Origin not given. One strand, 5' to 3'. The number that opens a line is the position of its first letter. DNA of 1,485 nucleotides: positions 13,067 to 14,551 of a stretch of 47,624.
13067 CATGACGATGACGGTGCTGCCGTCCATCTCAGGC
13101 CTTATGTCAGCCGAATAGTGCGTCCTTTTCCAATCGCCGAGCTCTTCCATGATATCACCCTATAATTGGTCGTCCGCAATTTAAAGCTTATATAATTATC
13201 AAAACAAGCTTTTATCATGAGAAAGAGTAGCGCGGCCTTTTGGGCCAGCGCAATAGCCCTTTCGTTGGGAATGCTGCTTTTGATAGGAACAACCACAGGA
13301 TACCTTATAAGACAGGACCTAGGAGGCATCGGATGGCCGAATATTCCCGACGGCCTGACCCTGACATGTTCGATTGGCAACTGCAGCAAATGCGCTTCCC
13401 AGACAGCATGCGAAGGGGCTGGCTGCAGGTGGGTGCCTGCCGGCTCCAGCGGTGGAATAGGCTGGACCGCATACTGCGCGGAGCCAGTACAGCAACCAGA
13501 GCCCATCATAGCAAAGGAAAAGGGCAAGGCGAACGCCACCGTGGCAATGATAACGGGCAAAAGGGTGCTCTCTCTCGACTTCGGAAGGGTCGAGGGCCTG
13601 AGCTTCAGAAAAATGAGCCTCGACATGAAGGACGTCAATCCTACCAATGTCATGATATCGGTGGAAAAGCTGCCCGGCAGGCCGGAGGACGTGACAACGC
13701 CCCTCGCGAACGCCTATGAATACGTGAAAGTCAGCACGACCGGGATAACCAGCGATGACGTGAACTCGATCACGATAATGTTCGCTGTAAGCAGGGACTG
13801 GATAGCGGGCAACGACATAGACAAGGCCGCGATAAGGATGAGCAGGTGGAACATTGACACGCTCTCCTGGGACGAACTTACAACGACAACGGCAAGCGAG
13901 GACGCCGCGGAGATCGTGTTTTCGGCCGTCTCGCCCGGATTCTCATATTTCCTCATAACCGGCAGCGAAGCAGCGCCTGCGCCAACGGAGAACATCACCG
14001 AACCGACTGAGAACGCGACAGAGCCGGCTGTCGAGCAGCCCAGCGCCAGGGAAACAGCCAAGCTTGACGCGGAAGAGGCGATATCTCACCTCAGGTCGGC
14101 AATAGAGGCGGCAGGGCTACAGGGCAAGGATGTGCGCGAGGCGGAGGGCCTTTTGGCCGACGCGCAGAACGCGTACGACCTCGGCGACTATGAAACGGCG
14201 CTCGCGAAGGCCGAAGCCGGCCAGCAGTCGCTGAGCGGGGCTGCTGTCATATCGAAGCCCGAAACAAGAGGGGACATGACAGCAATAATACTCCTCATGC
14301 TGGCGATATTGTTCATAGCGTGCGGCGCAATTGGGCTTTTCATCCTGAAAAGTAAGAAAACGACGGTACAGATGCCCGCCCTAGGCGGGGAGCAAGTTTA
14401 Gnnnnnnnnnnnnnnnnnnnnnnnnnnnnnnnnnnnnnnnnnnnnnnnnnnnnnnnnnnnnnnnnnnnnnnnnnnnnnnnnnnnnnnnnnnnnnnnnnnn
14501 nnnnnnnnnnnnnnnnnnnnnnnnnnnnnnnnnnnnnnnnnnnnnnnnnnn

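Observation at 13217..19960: Island of four co-oriented surface-protein genes sharing one C-terminal anchoring cassette (Cys module / Ala-rich helical hairpin / TM / Lys tail)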

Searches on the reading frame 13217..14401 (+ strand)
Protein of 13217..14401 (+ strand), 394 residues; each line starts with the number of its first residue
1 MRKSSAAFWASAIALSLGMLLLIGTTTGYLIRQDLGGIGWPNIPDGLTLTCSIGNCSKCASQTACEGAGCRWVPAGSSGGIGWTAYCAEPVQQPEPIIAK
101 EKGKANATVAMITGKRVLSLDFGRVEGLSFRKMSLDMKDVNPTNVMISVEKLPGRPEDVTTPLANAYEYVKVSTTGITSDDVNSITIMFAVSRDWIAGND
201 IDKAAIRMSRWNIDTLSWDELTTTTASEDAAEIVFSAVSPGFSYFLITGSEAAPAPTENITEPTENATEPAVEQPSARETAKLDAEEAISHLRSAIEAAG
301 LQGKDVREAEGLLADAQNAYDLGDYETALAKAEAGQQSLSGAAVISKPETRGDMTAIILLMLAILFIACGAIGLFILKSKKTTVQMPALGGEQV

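Call 3: search_protein_families(library=pfam, proteins=[window:13217-14401:+], max_evalue=1)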
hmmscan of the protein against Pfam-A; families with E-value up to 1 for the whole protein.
window:13217-14401:+ (394 aa): 2 families
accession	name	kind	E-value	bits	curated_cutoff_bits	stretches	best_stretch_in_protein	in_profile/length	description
PF19440.5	TTC7_N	-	0.21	11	27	1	269-331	61-121/386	Tetratricopeptide repeat protein 7 N-terminal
PF02656.20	DUF202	-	0.97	10.4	23.4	0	4-33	37-66/68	Domain of unknown function (DUF202)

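Call 6: search_protein_families(library=ncbifam, proteins=[window:13217-14401:+], max_evalue=1)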
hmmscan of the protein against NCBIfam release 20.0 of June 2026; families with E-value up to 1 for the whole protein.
window:13217-14401:+ (394 aa): 2 families
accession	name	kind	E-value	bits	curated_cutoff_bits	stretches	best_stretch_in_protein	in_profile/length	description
TIGR04213.1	PGF_pre_PGF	domain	3.1e-21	76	28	1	140-249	42-153/153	PGF-pre-PGF domain-containing protein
NF047370.1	toxin_TsaT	equivalog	0.027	14.9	80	1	357-383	6-32/60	type II toxin-antitoxin system toxin TsaT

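Call 11: find_encoding_contigs(protein=window:13217-14401:+, flank=2000, max_places=5)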
Protein window:13217-14401:+ (394 aa): no gene with exactly this product is on record in the collection.
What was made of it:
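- Tried and rejected: Exact look-up of A. It is not on record (call 11).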

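Call 14: find_homologous_proteins(query=window:13217-14401:+, max_evalue=0.001)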
Query window:13217-14401:+ (394 aa): 6 proteins with E <= 0.001 among 8000 candidates.
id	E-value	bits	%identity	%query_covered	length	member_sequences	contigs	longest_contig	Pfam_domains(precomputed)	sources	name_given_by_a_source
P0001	1.7e-255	865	100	100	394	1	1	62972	-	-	-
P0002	1.2e-135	471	59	99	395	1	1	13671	-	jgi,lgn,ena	-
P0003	7.3e-89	317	47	62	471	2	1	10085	-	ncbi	ncbi:MAG: PGF-pre-PGF domain-containing protein [Candidatus Aenigmatarchaeota archaeon]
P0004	3.2e-16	78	41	30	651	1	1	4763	-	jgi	jgi:PGF-pre-PGF domain-containing protein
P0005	3.4e-6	45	28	31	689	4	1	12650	PF17957.8,PF13750.13,PF19077.7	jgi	-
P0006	8.9e-6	43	30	26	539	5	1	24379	-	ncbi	-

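Call 15: find_encoding_contigs(protein=P0002, flank=10000, max_places=3)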
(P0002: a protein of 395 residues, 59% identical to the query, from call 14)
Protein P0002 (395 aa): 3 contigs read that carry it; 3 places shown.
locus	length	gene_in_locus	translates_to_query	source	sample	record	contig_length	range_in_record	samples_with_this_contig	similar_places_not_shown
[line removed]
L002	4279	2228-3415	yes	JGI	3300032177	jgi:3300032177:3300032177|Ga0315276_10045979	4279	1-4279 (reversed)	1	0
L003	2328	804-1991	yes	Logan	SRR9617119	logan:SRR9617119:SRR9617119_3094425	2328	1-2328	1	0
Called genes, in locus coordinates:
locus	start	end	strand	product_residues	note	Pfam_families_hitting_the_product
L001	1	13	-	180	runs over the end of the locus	PF04079:SMC_ScpB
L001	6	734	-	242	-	PF02616:SMC_ScpA (weak)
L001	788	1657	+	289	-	PF00892:EamA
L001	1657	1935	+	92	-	-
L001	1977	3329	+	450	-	-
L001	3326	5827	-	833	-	PF02463:SMC_N, PF13175:AAA_15, PF13476:AAA_23, PF06470:SMC_hinge, PF13304:AAA_21 (weak)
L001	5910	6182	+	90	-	-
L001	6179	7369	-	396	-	PF00890:FAD_binding_2 (faint), PF01266:DAO (faint), PF01494:FAD_binding_3, PF04820:Trp_halogenase (faint), PF05834:Lycopene_cycl, PF12831:FAD_oxidored, PF13450:NAD_binding_8 (weak), PF22578:GGR_cat, +1 more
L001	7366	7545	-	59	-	PF13237:Fer4_10 (faint), PF25160:LdpA_Fe-S-bd (faint), PF00037:Fer4 (weak), PF12797:Fer4_2 (faint), PF14697:Fer4_21, PF12838:Fer4_7 (weak), PF13187:Fer4_9 (weak), PF00037:Fer4 (weak), +4 more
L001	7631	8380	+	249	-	PF01987:AIM24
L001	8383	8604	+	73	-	-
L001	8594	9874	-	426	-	PF01336:tRNA_anti-codon, PF00152:tRNA-synt_2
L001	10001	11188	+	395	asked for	-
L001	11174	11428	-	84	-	PF19094:EMC6_arch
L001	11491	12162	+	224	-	?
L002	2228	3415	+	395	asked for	-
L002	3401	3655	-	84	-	PF19094:EMC6_arch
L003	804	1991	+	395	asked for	-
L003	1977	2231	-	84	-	PF19094:EMC6_arch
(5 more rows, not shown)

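Call 16: find_encoding_contigs(protein=P0003, flank=10000, max_places=3)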
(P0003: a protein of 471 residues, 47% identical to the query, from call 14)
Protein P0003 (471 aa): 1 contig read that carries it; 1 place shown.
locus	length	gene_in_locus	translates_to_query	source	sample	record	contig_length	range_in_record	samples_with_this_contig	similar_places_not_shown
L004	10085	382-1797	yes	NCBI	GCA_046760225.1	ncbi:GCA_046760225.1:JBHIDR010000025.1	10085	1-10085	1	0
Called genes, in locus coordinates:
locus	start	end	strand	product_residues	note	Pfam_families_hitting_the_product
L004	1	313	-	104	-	PF01336:tRNA_anti-codon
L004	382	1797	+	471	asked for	-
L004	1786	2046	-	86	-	PF19094:EMC6_arch (weak)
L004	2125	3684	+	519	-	-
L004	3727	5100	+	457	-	PF15418:DUF4625 (faint), PF17957:Big_7 (faint)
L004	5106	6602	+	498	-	-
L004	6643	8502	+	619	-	-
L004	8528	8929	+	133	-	-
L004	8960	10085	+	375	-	PF14890:Intein_splicing, PF14528:LAGLIDADG_3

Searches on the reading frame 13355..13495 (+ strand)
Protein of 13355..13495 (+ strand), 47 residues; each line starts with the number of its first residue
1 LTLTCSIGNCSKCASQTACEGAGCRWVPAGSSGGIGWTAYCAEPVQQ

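Call 69: search_protein_families(library=pfam, proteins=[window:13355-13495:+], max_evalue=1)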
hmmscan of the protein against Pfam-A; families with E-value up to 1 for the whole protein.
seq(47 aa): 0 families

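Call 70: search_protein_families(library=ncbifam, proteins=[window:13355-13495:+], max_evalue=1)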
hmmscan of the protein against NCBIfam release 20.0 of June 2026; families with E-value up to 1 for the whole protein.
seq(47 aa): 0 families
